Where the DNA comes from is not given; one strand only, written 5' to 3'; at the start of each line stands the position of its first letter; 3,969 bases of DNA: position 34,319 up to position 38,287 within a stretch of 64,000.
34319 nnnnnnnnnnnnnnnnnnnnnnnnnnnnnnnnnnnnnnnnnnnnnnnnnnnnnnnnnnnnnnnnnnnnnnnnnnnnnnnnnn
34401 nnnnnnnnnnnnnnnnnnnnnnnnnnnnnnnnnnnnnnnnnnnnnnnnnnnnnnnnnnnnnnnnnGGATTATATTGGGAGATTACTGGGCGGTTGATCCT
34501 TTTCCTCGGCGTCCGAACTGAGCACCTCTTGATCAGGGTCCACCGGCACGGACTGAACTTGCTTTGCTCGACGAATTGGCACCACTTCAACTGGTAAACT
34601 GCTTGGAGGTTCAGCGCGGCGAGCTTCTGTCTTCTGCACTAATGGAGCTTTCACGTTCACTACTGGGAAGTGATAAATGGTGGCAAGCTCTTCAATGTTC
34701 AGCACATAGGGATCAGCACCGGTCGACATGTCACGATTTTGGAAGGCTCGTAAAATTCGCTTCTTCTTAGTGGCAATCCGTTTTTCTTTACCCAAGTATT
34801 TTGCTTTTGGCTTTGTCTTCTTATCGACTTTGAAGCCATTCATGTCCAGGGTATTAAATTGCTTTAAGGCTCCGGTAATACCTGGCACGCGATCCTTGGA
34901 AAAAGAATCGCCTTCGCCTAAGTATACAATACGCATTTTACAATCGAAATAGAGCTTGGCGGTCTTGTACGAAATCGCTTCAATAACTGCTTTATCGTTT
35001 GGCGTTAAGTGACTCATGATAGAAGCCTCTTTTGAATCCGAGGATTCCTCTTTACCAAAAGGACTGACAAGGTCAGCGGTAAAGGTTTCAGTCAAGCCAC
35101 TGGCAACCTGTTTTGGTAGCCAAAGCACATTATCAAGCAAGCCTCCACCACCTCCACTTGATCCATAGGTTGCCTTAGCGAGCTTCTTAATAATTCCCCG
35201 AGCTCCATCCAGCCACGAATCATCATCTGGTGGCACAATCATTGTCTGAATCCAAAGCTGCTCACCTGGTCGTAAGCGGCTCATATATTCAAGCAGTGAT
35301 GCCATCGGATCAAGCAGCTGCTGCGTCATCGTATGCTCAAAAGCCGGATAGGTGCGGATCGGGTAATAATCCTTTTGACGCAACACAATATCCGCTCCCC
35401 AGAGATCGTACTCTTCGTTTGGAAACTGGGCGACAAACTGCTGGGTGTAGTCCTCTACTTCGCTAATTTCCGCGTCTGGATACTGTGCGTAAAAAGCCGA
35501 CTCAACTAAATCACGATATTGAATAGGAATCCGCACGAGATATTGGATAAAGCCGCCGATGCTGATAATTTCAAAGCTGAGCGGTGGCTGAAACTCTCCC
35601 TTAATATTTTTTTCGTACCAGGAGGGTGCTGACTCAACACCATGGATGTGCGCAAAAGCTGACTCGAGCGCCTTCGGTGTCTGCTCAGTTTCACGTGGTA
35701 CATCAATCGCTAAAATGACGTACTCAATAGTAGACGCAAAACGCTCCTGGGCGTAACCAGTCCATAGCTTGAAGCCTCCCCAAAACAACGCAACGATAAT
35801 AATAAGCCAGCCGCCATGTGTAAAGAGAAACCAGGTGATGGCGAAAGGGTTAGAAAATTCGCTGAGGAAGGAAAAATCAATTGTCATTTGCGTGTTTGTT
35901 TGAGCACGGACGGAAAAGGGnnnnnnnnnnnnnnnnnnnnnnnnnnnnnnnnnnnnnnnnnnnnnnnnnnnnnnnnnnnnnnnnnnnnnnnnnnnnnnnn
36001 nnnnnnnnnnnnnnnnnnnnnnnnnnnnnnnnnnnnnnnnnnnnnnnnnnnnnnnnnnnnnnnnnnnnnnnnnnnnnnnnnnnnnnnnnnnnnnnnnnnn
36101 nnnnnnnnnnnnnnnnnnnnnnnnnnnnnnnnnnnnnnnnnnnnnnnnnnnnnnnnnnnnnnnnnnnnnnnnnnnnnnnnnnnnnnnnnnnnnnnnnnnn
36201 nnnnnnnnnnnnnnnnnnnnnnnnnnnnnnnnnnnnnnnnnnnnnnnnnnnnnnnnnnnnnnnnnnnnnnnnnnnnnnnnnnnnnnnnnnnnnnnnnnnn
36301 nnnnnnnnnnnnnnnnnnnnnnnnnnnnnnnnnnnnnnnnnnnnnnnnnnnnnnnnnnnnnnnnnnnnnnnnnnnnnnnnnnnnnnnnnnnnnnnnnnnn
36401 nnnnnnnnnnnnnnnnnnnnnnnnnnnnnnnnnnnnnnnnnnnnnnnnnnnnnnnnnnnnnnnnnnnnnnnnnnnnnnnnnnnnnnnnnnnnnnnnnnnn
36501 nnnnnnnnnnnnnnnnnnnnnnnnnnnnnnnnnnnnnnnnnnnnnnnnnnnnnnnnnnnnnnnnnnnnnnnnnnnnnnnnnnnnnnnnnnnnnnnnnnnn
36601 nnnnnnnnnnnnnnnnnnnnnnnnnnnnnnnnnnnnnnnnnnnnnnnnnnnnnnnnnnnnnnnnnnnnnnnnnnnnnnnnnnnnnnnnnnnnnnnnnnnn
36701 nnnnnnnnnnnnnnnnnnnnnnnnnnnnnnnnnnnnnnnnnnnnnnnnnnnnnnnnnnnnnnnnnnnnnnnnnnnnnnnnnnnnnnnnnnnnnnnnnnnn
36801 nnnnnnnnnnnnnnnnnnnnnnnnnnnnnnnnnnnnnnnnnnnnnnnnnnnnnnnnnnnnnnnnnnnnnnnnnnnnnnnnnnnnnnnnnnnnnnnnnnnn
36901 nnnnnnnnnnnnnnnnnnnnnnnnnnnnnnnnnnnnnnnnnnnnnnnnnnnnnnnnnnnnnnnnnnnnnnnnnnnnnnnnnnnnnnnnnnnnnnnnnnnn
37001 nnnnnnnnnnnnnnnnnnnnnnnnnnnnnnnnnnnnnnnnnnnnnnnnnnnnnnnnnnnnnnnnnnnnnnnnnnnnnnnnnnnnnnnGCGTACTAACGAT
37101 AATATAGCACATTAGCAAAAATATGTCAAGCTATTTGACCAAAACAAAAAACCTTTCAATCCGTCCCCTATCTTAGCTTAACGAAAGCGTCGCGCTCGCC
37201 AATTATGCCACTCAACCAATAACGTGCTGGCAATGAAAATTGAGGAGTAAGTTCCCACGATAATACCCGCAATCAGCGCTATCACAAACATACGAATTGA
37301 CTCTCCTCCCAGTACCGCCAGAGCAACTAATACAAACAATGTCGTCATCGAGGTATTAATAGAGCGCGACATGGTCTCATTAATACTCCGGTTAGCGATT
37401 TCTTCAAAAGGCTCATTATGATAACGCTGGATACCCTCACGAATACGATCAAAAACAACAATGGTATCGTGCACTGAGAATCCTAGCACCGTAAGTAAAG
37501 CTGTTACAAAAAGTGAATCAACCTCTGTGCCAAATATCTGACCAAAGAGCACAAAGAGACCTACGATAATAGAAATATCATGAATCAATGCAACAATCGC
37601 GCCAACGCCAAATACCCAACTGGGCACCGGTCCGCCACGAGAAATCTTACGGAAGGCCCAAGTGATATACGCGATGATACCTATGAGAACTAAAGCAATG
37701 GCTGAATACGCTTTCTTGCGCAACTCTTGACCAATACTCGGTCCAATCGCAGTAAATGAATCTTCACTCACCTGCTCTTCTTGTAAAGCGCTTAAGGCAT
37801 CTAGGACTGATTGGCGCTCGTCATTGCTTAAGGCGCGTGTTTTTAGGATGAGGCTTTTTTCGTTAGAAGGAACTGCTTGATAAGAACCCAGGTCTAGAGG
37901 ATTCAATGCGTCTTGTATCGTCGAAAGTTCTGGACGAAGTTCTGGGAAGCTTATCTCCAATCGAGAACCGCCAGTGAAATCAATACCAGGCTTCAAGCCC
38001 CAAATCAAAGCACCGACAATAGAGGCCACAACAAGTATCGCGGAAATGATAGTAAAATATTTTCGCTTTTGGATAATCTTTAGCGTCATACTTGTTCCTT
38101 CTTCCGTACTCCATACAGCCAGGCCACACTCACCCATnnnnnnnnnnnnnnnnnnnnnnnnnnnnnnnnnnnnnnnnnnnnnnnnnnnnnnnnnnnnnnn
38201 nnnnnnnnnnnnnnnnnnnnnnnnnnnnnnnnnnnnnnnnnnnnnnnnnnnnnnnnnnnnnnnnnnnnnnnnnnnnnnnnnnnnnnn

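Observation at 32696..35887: VirD4/TraG-like coupling ATPase paired with a 472-aa membrane protein, without other conjugation genes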

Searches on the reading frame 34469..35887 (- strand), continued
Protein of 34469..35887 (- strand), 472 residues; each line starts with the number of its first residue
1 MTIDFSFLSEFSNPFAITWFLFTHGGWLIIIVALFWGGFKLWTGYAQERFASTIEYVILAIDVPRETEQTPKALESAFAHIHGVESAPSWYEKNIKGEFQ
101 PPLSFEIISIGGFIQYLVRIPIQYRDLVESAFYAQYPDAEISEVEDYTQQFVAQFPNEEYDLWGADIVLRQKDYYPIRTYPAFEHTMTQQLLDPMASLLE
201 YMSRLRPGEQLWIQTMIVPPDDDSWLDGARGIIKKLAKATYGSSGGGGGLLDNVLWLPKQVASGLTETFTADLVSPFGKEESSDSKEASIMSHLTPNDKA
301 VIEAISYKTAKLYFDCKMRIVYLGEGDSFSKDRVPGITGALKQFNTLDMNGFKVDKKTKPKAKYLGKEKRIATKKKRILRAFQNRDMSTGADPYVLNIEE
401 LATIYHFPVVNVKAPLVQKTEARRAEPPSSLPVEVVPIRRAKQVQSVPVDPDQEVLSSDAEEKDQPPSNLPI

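Call 72: find_related_loci(query=A1, collection=viral_contigs, flank=6000)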
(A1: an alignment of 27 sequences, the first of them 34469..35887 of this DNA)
Query A1 (472 aa) in viral_contigs; peptide patterns used: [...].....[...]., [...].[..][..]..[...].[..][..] (x = any residue, [..] = any of these).
94 stretches matched a pattern, but none encodes a relative of the query by tblastn (E <= 1e-3).

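Call 89: search_solved_structures(query=A3, max_evalue=10, show_alignments=2)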
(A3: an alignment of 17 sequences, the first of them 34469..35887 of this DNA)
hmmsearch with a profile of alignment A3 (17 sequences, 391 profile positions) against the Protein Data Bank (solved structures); distinct sequences matched with E-value up to 10: 1.
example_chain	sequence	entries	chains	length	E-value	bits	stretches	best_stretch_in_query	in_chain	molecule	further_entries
5kym_A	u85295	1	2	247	1.6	10.8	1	13-56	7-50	1-acyl-sn-glycerol-3-phosphate acyltransferase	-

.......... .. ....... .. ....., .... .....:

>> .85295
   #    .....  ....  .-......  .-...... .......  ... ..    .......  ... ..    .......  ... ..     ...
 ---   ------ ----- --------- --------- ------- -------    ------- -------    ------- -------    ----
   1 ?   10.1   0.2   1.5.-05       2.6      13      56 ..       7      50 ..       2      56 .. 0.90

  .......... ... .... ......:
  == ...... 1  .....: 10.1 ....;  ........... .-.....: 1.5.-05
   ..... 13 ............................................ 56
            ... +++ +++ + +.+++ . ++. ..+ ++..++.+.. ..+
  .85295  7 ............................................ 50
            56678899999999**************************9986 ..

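Call 91: search_protein_families(library=pfam, alignment_id=A3, max_evalue=1)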
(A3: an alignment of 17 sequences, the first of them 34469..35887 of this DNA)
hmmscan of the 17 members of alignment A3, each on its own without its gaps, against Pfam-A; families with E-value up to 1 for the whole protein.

A. member 1, window:34469-35887:- (472 aa): 0 families

B. families by the number of members that match (of 17 scanned): 11 families
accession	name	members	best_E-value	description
PF11084.13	DUF2621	1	0.005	Protein of unknown function (DUF2621)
PF12092.13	DUF3568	1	0.04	Protein of unknown function (DUF3568)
PF16492.10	Cadherin_C_2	1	0.064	Cadherin cytoplasmic C-terminal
PF13120.11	DUF3974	1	0.082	Domain of unknown function (DUF3974)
PF18145.6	SAVED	1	0.09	SMODS-associated and fused to various effectors sensor domain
PF11118.13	DUF2627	1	0.14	Protein of unknown function (DUF2627)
PF06365.17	CD34_antigen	1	0.14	CD34/Podocalyxin family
PF14893.12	PNMA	1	0.15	PNMA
PF14316.11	DUF4381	1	0.18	Domain of unknown function (DUF4381)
PF12451.13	VPS11_C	1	0.21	Vacuolar protein sorting protein 11 C terminal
PF11694.13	DUF3290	1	0.36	Protein of unknown function (DUF3290)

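Call 101: search_dna_similar(query=window:34469-35887:-, collection=plasmids, mode=protein, max_rows=8, max_evalue=0.001)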
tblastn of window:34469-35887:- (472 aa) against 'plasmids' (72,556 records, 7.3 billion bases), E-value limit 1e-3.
Records with a match: 5; places in all: 5; records where one place covers at least 80% of the query: 0.
Best place of each record, by identity: <60% 5.
By first word of the organism name: Bacillus 2; Pontibacillus 1; Shouchella 1; Niallia 1.
By predicted mobility (MOB-suite, as given by PLSDB): non-mobilizable 5.
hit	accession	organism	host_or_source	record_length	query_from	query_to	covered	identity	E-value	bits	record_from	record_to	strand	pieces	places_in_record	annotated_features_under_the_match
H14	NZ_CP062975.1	Pontibacillus sp. ALD_SL1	mangrove mud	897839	57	425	78%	22.8%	1e-5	56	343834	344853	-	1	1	hypothetical protein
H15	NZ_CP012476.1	Shouchella clausii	-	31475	90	423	71%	20.4%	2e-5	55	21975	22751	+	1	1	DUF87 domain-containing protein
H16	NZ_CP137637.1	Niallia sp. XMNu-256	-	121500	90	238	32%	28.0%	6e-5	54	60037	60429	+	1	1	DUF87 domain-containing protein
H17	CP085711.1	Bacillus sp. F19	single cell,soil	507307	90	238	32%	26.7%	2e-4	52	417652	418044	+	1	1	DUF87 domain-containing protein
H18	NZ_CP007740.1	Bacillus methanolicus MGA3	soil sample, enrichment culture ...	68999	90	238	32%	26.7%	7e-4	50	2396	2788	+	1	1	DUF87 domain-containing protein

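Call 102: get_annotated_region(hit=H15, flank=7000)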
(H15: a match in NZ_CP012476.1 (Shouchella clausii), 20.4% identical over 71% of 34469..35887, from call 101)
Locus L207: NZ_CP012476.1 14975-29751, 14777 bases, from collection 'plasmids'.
description: Shouchella clausii strain ENTPro plasmid unnamed, complete sequence
organism: Shouchella clausii (NCBI taxid 79880)
taxonomy: Bacteria; Bacillota; Bacilli; Bacillales; Bacillaceae; Shouchella; Shouchella clausii
host: -; source: -; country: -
typing (MOB-suite, as given by PLSDB): non-mobilizable; replicon rep_cluster_258
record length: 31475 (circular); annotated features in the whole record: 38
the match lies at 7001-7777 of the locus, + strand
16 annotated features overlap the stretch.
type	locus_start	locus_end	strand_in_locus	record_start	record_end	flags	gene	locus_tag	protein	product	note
CDS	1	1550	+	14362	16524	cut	-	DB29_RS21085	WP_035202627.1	type IA DNA topoisomerase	GO:0006265 - DNA topological change [Evidence IEA]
CDS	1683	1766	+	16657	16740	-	-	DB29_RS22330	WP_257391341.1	putative holin-like toxin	-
CDS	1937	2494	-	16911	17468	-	-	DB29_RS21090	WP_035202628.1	helix-turn-helix domain-containing protein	-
CDS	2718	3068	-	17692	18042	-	-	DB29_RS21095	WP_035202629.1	hypothetical protein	-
CDS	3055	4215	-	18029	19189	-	-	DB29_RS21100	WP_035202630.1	ParM/StbA family protein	GO:0030541 - plasmid partitioning [Evidence IEA]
CDS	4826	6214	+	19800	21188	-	-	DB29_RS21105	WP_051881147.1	primase C-terminal domain-containing protein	-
CDS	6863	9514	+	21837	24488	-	-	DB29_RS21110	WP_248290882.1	DUF87 domain-containing protein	-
CDS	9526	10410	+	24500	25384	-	-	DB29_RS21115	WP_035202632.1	replication-relaxation family protein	-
CDS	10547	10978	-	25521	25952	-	-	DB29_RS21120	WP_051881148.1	helix-turn-helix transcriptional regulator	-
CDS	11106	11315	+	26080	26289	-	-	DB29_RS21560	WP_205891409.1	helix-turn-helix transcriptional regulator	-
CDS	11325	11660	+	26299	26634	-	-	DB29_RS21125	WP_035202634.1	hypothetical protein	-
CDS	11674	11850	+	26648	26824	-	-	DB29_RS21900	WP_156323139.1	hypothetical protein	-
CDS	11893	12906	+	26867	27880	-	-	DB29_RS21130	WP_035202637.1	conjugal transfer protein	-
CDS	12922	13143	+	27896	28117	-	-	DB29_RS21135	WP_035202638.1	hypothetical protein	-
CDS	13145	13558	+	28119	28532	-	-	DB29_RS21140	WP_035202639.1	conjugal transfer protein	-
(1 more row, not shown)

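Call 106: search_protein_families(library=pfam, proteins=[L207:6863-9514:+, L207:9526-10410:+, L207:11893-12906:+, L207:13145-13558:+, L207:13548-14777:+, L207:4826-6214:+], max_evalue=0.01)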
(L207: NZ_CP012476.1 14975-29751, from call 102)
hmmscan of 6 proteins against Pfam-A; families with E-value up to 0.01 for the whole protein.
L207:6863-9514:+ (883 aa): 2 families
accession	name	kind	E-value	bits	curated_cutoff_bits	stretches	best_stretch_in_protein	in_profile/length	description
PF01935.23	DUF87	-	3.5e-08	34.2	23.2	1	326-580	3-217/220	Helicase HerA, central domain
PF10412.15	TrwB_AAD_bind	-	0.0059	16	20.5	0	569-671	214-314/387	Type IV secretion-system coupling protein DNA-binding domain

L207:9526-10410:+ (294 aa): 1 family
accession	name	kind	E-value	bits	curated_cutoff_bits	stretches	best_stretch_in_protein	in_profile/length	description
PF13814.12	Replic_Relax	-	3.5e-10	40.7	25.3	1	43-211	27-182/191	Replication-relaxation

L207:11893-12906:+ (337 aa): 2 families
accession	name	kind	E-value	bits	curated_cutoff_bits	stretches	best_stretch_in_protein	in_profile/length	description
PF12642.13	TpcC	-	6e-39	134.6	27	1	68-331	1-230/231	Conjugative transposon protein TcpC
PF25222.1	DUF7840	-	0.00088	19.4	27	1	96-175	140-219/224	Domain of unknown function (DUF7840)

L207:13145-13558:+ (137 aa): 1 family
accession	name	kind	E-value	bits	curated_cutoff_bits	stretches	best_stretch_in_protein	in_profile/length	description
PF12648.12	TcpE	-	1.2e-20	74.3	29.9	1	8-107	1-98/100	TcpE family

L207:13548-14777:+ (410 aa): 0 families

L207:4826-6214:+ (462 aa): 2 families
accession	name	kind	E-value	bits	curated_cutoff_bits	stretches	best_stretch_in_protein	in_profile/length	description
PF08708.16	PriCT_1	-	5.6e-14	51.9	21.1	1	226-285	5-64/67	Primase C terminal 1 (PriCT-1)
PF16793.10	RepB_primase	-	0.0064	16.8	24.3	0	115-177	86-144/186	RepB DNA-primase N-terminal domain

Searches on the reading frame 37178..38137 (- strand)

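Call 6: search_protein_families(library=pfam, proteins=[window:37178-38137:-], max_evalue=0.01)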
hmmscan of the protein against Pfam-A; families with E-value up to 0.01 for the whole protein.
window:37178-38137:- (319 aa): 4 families
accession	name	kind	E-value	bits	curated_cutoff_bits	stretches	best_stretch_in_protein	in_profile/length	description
PF02355.23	SecD_SecF_C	-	4.8e-59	199.4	20.5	1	116-312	7-188/189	Protein export membrane protein SecD/SecF, C-terminal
PF07549.19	Sec_GG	-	2.1e-05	24.3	20.3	1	47-64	7-24/28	SecD/SecF GG Motif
PF00873.25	ACR_tran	-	0.00082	17.6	28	1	181-306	360-481/1021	AcrB/AcrD/AcrF family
PF20394.4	DUF6688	-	0.0048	17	26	1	143-273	84-206/248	DUF6688 N-terminal domain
